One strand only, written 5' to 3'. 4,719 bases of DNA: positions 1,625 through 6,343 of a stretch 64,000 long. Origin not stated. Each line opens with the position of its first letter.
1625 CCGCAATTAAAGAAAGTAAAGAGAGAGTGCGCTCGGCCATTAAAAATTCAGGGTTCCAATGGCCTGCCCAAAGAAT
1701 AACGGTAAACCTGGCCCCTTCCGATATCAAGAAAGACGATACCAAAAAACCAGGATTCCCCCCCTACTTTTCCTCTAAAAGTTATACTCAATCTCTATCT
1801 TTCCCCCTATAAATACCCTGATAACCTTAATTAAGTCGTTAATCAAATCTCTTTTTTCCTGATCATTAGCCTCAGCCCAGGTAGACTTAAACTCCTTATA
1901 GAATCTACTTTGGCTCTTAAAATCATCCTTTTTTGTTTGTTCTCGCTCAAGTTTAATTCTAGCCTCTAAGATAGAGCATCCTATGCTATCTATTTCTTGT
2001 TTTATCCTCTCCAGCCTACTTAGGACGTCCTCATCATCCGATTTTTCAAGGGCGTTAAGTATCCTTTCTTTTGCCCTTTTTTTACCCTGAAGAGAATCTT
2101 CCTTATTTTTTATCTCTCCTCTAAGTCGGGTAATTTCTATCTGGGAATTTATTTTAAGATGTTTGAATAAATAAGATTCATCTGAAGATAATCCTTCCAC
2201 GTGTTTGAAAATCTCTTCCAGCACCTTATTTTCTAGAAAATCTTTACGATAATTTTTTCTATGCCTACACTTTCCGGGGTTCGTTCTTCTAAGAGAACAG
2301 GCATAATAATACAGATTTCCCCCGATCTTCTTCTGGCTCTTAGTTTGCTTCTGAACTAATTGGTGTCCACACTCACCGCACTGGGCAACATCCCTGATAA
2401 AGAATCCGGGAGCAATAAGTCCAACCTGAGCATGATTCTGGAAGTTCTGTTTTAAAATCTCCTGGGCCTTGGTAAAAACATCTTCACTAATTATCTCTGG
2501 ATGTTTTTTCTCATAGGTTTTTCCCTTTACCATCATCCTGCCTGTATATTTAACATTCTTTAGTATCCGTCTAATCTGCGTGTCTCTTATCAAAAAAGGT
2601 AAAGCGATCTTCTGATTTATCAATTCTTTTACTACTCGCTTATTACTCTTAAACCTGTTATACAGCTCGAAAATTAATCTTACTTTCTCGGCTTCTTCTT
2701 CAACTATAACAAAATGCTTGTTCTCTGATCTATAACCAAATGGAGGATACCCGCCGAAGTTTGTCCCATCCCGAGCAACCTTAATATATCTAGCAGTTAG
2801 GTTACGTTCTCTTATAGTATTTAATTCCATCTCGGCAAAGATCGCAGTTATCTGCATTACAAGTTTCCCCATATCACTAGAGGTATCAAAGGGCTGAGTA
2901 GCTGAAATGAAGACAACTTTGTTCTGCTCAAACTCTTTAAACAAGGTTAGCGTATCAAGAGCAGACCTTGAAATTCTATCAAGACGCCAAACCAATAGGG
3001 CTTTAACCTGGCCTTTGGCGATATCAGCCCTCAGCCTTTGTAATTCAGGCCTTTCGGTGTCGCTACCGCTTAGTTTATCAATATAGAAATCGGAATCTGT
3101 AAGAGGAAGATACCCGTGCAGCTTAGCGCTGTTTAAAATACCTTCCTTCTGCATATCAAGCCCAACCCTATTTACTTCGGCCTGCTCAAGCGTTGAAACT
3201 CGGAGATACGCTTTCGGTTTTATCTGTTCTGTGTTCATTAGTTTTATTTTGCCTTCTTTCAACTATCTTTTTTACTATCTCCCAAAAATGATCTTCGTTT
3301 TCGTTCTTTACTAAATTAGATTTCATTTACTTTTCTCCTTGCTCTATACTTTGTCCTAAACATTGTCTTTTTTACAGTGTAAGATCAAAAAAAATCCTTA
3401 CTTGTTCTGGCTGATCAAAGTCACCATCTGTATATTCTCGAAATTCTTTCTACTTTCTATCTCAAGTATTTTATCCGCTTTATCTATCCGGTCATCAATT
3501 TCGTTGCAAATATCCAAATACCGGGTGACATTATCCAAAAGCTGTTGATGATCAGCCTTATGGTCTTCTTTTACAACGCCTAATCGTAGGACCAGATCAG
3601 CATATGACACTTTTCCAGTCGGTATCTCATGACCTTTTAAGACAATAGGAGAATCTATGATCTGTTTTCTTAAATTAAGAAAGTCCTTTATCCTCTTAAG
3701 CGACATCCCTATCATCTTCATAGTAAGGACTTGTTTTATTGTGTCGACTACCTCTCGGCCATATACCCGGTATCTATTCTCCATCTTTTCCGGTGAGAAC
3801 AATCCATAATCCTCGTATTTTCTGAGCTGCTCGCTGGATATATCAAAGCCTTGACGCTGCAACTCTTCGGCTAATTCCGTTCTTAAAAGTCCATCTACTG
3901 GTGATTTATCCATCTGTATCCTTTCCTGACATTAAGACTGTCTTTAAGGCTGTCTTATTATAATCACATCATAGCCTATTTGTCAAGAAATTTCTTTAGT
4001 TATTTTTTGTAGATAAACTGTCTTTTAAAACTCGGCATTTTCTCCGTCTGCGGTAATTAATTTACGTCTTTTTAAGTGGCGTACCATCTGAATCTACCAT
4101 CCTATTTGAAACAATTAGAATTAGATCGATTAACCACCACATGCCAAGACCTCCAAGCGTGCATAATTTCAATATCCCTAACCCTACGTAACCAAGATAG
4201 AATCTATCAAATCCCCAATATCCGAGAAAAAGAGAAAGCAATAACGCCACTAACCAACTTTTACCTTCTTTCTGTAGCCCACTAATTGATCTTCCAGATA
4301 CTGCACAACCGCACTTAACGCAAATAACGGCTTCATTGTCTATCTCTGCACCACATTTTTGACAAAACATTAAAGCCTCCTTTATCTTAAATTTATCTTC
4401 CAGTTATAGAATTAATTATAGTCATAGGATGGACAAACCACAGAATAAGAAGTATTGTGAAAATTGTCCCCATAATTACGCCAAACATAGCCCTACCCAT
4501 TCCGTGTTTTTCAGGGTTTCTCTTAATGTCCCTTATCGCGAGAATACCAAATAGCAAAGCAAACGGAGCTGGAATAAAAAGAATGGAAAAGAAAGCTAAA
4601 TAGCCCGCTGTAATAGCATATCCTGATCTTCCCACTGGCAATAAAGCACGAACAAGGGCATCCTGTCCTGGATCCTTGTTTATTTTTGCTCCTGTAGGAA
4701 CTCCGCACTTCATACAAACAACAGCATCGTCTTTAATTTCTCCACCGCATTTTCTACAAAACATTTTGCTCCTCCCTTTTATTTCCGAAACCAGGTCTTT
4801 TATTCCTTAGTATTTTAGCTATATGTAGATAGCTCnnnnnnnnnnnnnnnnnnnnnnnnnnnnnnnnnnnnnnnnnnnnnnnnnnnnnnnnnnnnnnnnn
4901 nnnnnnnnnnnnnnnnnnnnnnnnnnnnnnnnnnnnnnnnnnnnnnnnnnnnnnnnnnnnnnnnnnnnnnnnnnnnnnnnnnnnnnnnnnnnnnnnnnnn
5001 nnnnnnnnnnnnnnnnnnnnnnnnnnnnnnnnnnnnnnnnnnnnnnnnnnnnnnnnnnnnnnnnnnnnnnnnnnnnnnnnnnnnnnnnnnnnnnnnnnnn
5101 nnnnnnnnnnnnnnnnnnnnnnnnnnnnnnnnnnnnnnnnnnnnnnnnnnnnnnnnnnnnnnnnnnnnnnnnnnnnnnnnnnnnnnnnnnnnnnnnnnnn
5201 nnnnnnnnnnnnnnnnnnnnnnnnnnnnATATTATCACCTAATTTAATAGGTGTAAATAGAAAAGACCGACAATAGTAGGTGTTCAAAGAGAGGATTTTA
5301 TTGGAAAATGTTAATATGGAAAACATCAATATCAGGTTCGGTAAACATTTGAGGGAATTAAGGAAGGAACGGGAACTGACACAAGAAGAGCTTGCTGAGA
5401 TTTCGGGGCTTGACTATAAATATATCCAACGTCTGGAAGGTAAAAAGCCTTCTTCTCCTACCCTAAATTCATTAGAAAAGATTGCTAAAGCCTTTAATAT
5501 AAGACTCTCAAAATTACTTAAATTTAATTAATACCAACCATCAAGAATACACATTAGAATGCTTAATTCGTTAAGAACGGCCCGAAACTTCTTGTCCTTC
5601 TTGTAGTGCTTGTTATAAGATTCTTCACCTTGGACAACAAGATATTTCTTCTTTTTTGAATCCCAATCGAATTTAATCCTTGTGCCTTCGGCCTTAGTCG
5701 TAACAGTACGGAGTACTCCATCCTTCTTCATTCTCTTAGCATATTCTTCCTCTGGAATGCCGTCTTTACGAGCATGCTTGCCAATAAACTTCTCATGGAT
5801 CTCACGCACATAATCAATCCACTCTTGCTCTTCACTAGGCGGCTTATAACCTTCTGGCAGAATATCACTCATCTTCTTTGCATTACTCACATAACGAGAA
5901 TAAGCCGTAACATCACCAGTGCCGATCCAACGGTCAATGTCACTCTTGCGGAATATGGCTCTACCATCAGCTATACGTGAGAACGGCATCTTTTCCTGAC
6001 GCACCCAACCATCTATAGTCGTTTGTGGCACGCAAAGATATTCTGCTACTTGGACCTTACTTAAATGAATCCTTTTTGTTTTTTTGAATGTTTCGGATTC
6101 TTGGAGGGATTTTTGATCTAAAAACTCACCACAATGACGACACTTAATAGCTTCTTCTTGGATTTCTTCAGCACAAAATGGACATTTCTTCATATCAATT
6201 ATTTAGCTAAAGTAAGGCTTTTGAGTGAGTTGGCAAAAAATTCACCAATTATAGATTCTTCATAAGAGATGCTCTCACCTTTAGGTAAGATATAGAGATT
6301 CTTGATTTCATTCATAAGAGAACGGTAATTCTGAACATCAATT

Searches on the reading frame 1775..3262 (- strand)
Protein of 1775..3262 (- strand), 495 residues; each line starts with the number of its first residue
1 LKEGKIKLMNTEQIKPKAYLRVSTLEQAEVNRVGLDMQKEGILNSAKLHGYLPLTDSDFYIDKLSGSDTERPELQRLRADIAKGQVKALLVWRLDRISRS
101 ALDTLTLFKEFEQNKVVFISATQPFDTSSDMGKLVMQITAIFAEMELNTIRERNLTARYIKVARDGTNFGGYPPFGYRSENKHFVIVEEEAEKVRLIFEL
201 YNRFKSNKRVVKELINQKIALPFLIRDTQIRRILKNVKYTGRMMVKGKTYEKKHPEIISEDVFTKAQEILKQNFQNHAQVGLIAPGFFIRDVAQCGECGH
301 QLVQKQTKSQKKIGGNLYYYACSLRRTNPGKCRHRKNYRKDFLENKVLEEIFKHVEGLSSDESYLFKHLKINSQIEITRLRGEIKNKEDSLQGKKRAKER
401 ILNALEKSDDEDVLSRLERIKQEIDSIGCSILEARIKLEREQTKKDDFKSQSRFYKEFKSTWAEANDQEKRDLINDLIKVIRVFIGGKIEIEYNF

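Call 47: search_protein_families(library=pfam, proteins=[window:1775-3262:-], max_evalue=0.01)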
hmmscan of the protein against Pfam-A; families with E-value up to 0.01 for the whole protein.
window:1775-3262:- (495 aa): 3 families
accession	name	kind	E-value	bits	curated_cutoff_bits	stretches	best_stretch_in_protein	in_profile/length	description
PF00239.26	Resolvase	-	6.5e-32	111.1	23.3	1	18-159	3-137/145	Resolvase, N terminal domain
PF07508.19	Recombinase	-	1.5e-14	54.5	21.1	1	188-273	1-102/102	Recombinase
PF13408.12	Zn_ribbon_recom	-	1.2e-08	35.7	25.3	1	294-351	7-57/58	Recombinase zinc beta ribbon domain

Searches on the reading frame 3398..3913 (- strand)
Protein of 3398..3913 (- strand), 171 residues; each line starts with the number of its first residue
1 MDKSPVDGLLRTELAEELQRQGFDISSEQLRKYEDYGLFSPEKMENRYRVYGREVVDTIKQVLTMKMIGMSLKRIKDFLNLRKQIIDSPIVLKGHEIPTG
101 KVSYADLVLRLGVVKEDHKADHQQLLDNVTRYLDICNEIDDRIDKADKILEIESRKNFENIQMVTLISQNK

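Call 94: search_protein_families(library=padloc, proteins=[window:3398-3913:-], max_evalue=0.001)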
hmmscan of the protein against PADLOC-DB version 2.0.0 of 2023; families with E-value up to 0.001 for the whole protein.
window:3398-3913:- (171 aa): 0 families

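Call 95: search_protein_families(library=pfam, proteins=[window:3398-3913:-], max_evalue=0.001)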
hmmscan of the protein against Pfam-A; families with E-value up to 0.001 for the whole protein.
window:3398-3913:- (171 aa): 2 families
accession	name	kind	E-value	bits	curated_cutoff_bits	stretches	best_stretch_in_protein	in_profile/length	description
PF13411.12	MerR_1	-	3.3e-09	37.1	21.6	1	24-80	11-67/69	MerR HTH family regulatory protein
PF00376.29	MerR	-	1.8e-05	24.9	28.2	1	23-51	9-38/38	MerR family regulatory protein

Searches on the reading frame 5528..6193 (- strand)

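Call 94: search_protein_families(library=padloc, proteins=[window:5528-6193:-], max_evalue=0.001)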
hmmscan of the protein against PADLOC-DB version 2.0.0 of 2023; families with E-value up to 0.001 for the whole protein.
window:5528-6193:- (221 aa): 1 family
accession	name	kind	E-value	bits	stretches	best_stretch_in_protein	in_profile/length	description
PDLC04133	mad1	-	4.8e-05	21.6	1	48-90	10-51/60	mads_1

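Call 95: search_protein_families(library=pfam, proteins=[window:5528-6193:-], max_evalue=0.001)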
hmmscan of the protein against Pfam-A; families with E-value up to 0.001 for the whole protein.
window:5528-6193:- (221 aa): 2 families
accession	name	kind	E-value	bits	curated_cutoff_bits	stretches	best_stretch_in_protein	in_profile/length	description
PF12728.13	HTH_17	-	3.3e-06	27.7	27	1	48-90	6-47/51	Helix-turn-helix domain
PF13248.11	Zn_ribbon_3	-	3.8e-05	23.4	27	1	1-23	2-24/26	zinc-ribbon domain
